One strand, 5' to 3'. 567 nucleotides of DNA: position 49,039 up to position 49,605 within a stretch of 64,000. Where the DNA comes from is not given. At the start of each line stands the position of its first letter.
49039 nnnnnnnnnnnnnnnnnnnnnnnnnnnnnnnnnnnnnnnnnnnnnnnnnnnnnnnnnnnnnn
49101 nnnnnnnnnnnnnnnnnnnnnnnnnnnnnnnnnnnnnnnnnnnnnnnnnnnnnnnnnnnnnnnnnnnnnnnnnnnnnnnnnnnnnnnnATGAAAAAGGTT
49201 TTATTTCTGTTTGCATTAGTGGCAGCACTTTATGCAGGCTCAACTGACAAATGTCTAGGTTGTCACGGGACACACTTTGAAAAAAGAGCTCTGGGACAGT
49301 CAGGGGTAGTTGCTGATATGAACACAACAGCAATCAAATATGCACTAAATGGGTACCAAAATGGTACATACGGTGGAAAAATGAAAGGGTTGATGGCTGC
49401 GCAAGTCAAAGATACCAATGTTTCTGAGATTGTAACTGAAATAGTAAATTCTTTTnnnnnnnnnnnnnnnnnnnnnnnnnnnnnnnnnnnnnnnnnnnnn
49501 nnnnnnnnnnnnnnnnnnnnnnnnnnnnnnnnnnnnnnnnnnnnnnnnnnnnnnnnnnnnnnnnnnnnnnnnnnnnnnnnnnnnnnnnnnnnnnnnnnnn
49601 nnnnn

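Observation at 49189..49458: Auxiliary c-type cytochrome (cyt c553-like) with signal peptide encoded by the phage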

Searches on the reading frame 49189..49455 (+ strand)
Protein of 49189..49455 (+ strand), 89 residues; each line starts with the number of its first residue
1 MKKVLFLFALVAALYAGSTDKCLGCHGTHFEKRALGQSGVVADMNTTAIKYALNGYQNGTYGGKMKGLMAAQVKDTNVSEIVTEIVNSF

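Call 3: search_protein_families(library=pfam, proteins=[window:49189-49455:+], max_evalue=10)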
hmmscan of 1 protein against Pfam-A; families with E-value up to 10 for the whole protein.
window:49189-49455:+ (89 aa): 2 families
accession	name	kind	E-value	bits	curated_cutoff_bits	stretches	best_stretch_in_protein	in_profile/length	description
PF13442.11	Cytochrome_CBB3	-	0.027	15.2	27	1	13-82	8-65/68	Cytochrome C oxidase, cbb3-type, subunit III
PF00034.26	Cytochrom_C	-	0.089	14.6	21.3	1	19-81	9-82/90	Cytochrome c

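Call 4: search_protein_families(library=ncbifam, proteins=[window:49189-49455:+], max_evalue=10)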
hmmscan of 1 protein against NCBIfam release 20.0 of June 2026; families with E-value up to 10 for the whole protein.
window:49189-49455:+ (89 aa): 4 families
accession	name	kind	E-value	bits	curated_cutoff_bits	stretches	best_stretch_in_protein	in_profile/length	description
TIGR03872.1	cytochrome_MoxG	equivalog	0.033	14.3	147.8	1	20-83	53-113/133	cytochrome c(L), periplasmic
NF045773.1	cytochro_C550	exception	0.048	13.6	125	1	20-82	58-116/118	cytochrome c550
NF040971.1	cytc_ExtS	equivalog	0.073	12.3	100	1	7-37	10-43/262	selenite/tellurite reduction operon c-type cytochrome lipoprotein ExtS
NF052246.1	SorB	equivalog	0.19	11.8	93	0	64-85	55-76/80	SorB family sulfite dehydrogenase c-type cytochrome subunit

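Call 5: search_solved_structures(query=window:49189-49455:+, max_evalue=10, show_alignments=3)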
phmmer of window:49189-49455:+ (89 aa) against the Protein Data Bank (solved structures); distinct sequences matched with E-value up to 10: 6.
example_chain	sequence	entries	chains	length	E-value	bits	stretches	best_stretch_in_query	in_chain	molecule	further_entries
2dvh_A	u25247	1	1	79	6.4e-08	36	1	20-81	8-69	CYTOCHROME C-553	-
1dvh_A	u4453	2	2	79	1.1e-07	35.3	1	20-80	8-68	CYTOCHROME C553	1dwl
1e08_E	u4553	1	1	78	1.2e-07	35.1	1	20-80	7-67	CYTOCHROME C553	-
1c53_A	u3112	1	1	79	2.1e-07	34.4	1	20-77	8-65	CYTOCHROME C553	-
1fcd_C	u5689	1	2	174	0.022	18.4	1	19-71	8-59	FLAVOCYTOCHROME C SULFIDE DEHYDROGENASE (CYTOCHROME SUBUNIT)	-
8yts_A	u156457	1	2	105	1.1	12.9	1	18-78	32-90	Cytochrome C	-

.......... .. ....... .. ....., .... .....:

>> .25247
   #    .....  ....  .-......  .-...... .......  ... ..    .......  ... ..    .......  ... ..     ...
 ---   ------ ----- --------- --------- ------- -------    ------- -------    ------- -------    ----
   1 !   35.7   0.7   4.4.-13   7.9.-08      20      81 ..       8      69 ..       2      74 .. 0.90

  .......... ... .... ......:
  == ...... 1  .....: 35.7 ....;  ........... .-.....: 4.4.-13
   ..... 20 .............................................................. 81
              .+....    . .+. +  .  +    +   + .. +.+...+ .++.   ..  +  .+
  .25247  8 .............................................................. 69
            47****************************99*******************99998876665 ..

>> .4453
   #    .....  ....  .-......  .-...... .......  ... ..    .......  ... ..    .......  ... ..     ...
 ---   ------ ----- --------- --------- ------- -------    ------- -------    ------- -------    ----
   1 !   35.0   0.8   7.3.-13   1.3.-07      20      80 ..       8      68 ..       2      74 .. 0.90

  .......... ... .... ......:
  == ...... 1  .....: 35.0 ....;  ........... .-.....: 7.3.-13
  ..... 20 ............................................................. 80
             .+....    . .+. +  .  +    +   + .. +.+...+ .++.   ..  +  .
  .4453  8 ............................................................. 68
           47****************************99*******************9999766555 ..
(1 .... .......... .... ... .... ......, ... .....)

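Call 6: search_protein_families(library=phrogs, proteins=[window:49189-49455:+], max_evalue=10)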
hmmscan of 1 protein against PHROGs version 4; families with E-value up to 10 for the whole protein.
window:49189-49455:+ (89 aa): 0 families

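Call 8: search_dna_similar(query=window:49189-49455:+, collection=phages, mode=protein, max_evalue=10, max_rows=40)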
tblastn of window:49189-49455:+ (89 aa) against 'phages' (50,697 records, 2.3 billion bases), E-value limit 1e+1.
No match.

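Call 10: find_homologous_proteins(query=window:49189-49455:+, max_evalue=0.001)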
Query window:49189-49455:+ (89 aa): 3 proteins with E <= 0.001 among 3 candidates.
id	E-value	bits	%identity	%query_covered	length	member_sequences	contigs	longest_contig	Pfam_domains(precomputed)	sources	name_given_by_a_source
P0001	1.6e-51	189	100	100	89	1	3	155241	-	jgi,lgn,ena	-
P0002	1.1e-36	142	75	100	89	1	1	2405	-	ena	-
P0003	3.8e-27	112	58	100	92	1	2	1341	-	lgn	-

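Call 14: find_encoding_contigs(protein=P0001, flank=10000, max_places=6)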
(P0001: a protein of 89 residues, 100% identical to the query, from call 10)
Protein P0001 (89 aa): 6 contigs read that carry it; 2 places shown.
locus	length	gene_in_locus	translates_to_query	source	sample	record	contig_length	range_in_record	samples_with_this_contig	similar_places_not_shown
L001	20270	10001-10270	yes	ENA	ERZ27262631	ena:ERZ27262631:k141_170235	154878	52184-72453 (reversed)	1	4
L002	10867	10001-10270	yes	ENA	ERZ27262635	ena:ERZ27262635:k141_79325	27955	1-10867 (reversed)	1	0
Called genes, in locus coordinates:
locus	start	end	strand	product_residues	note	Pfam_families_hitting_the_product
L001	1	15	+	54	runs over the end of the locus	-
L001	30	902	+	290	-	PF01145:Band_7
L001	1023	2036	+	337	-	PF00268:Ribonuc_red_sm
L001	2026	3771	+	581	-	PF00317:Ribonuc_red_lgN, PF02867:Ribonuc_red_lgC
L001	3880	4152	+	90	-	-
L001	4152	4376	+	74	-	-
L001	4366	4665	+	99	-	-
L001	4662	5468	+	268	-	PF00383:dCMP_cyt_deam_1, PF14437:MafB19-deam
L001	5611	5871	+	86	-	-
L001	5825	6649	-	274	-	PF00669:Flagellin_N, PF00700:Flagellin_C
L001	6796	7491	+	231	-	-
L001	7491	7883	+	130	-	-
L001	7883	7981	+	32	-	-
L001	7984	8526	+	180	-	-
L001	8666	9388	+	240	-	-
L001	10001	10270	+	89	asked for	-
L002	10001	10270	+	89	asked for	-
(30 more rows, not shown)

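Call 15: find_encoding_contigs(protein=P0002, flank=10000)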
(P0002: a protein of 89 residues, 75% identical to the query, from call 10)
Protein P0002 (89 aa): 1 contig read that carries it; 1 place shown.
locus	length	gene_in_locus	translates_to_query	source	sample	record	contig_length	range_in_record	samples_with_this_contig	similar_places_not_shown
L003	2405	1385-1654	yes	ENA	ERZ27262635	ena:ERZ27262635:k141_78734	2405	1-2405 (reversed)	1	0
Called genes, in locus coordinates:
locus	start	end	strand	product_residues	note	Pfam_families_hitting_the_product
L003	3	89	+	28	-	?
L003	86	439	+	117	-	-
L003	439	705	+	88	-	-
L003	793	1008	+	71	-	-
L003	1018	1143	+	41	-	-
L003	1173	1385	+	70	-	-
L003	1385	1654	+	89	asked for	-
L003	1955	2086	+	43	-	-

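Call 16: find_encoding_contigs(protein=P0003, flank=10000)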
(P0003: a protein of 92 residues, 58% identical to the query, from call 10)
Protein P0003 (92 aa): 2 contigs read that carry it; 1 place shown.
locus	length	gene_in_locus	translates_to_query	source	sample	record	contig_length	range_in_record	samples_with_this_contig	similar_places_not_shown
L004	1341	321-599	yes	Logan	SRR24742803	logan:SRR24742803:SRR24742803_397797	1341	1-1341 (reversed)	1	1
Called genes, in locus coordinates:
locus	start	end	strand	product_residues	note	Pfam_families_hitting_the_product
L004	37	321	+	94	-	-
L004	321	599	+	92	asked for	-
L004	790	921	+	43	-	-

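Call 20: search_protein_representatives(protein=window:49189-49455:+)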
Query: 89 residues. Proteins with E-value up to 0.001 (for the whole library): 813; up to 1e-10: 186; up to 1e-30: 3. The best 150 are listed.
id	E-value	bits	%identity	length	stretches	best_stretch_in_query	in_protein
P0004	1.1e-45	169.0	48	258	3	5-83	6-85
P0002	3.4e-37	142.0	75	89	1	1-89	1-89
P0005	3.2e-32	126.2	38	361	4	7-81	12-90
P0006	3.7e-30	119.6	66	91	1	1-85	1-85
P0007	4.5e-29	116.1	47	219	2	6-81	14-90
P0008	2.8e-28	113.6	52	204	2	20-81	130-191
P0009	5.6e-27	109.5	46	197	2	20-81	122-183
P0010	1.3e-26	108.4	47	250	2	18-81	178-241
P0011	2.7e-25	104.1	50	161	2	10-77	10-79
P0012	4.5e-24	100.2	45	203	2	16-78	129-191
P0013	2.0e-23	98.2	46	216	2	19-78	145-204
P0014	2.1e-22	94.9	41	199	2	7-82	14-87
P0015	1.4e-21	92.3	47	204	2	21-84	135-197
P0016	2.9e-19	84.9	48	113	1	5-85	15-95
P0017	7.9e-18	80.3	44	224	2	20-81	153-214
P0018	1.8e-17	79.2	55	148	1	3-80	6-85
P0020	5.3e-17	77.7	54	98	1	4-86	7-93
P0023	1.3e-16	76.5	55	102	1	1-77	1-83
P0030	9.9e-16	73.7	56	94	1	10-82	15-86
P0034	1.9e-15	72.8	47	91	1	1-81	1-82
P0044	1.4e-14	70.0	45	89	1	1-83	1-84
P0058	1.4e-13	66.8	49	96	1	12-80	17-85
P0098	2.8e-12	62.7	48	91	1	20-81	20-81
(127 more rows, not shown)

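Call 26: find_related_loci(query=A2, collection=genome_contigs, flank=4000)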
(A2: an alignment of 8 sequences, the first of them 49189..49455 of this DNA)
Query A2 (89 aa) in genome_contigs; peptide patterns used: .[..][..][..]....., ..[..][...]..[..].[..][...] (x = any residue, [..] = any of these).
600 stretches matched a pattern (row limit reached: there are more); 571 encode a relative of the query (tblastn E <= 1e-3); the best 80 are kept; 80 distinct loci.
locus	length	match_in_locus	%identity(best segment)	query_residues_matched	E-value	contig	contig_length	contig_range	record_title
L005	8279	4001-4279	53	1-85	2e-23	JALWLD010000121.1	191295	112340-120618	MAG: Sulfurovum sp. isolate M17_metabat2_scaf2bin.038 M17_NODE_8_length_191295_cov_18.504745, whole genome shotgun seque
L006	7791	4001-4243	54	3-81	3e-23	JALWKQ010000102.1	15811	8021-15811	MAG: Sulfurovum sp. isolate M17_metabat1_scaf2bin.178 M17_NODE_3321_length_15811_cov_40.137656, whole genome shotgun seq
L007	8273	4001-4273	52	1-85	4e-23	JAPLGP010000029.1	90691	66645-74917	MAG: Campylobacterales bacterium isolate LacPavin_0818_WC45_MAG_34_15 LacPavin_0818_WC45_scaffold_119741, whole genome s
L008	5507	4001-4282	50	1-85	9e-23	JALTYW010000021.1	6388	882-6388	MAG: Sulfurovum sp. isolate S141_metabat2_scaf2bin.075 S141_NODE_13667_length_6388_cov_1.744929, whole genome shotgun se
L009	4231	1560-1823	51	1-81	1e-22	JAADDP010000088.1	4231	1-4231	MAG: Campylobacterota bacterium isolate L_MaxBin.146 contig-127_29057, whole genome shotgun sequence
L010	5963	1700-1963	50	3-85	1e-22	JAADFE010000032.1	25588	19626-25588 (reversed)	MAG: Campylobacterota bacterium isolate L_MetaBat.87 contig-127_1521, whole genome shotgun sequence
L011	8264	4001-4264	52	3-85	2e-22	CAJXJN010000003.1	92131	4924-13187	MAG TPA_asm: uncultured Sulfurovum sp. isolate ERR1163086_bin.4_MetaBAT_v2.12.1_MAG genome assembly, contig: NODE_3_leng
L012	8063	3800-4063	51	3-85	2e-22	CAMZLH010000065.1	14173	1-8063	uncultured Nitratifractor sp. isolate RB_MAG_00002 genome assembly, contig: RB_MAG_00002_000000000050, whole genome shot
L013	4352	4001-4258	53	1-81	3e-22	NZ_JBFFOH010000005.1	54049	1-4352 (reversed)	MAG: Sulfurovum sp. isolate Mix_mud18.2022.04.97 k141_25796_length_54049_cov_21.6562, whole genome shotgun sequence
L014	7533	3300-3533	56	1-73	3e-22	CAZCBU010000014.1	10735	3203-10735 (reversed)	MAG TPA_asm: uncultured Sulfurovum sp. isolate binchicken_co219_389 genome assembly, contig: k141_818327, whole genome s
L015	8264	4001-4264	48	3-85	4e-22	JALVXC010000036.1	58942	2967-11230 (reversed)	MAG: Campylobacteraceae bacterium isolate M10_metabat2_scaf2bin.064 M10_NODE_159_length_58942_cov_43.303834, whole genom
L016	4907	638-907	51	1-85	1e-21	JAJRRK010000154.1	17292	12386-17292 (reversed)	MAG: Campylobacterales bacterium isolate Dive100_bin2.97 k141_999499, whole genome shotgun sequence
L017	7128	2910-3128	58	3-73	9e-22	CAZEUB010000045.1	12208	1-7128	MAG TPA_asm: uncultured Sulfurovum sp. isolate binchicken_co219_108 genome assembly, contig: k141_263956, whole genome s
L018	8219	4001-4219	58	3-73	1e-21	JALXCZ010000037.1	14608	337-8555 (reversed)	MAG: Sulfurovum sp. isolate T2_metabat2_scaf2bin.213 T2_NODE_4376_length_14608_cov_51.165596, whole genome shotgun seque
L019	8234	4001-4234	54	1-73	1e-21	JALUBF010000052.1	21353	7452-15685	MAG: Sulfurovum sp. isolate S142_metabat1_scaf2bin.005 S142_NODE_367_length_21353_cov_249.646942, whole genome shotgun s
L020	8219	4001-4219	58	3-73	2e-21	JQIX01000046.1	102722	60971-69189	MAG: Epsilonproteobacteria bacterium (ex Lamellibrachia satsuma) isolate 1368-E Scaffold141, whole genome shotgun sequen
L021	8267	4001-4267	46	1-85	1e-21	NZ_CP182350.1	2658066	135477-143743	MAG: Arcobacter sp. isolate LRMN1-1 chromosome, complete genome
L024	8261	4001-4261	52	3-85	3e-21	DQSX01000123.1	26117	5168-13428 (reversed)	MAG TPA_asm: Sulfurovum sp. isolate SZUA-1390 k95_122277, whole genome shotgun sequence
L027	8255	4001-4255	52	1-81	3e-21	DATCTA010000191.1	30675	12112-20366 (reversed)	MAG TPA_asm: Sulfurovum sp. isolate SMAG_U7319 k141_169268, whole genome shotgun sequence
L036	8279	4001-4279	48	1-85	3e-20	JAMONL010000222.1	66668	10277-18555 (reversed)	MAG: Sulfurovum sp. isolate 4281-140_metabat2_scaf2bin.043 4281-140_scaffold_75_c1, whole genome shotgun sequence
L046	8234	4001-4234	53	1-73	6e-20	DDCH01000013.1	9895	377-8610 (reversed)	MAG TPA_asm: Sulfurimonas sp. UBA2011 UBA2011_contig_11104, whole genome shotgun sequence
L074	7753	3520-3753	49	1-73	5e-19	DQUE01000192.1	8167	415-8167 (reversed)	MAG TPA_asm: Sulfurimonas autotrophica isolate SZUA-1449 k95_423804, whole genome shotgun sequence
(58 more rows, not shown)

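Call 27: find_related_loci(query=A2, collection=viral_contigs, flank=10000)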
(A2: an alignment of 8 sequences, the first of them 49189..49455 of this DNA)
Query A2 (89 aa) in viral_contigs; peptide patterns used: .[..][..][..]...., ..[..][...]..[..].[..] (x = any residue, [..] = any of these).
33 stretches matched a pattern; 5 encode a relative of the query (tblastn E <= 1e-3); 5 distinct loci.
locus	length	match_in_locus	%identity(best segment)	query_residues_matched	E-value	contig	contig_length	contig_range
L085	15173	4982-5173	61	18-81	4e-23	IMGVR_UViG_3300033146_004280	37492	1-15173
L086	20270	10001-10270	44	1-85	4e-22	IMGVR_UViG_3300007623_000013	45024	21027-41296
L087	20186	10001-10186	47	20-81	8e-16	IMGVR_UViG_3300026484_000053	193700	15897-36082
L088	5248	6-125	45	47-86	3e-8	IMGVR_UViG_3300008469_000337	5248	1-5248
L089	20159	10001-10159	39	30-84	4e-5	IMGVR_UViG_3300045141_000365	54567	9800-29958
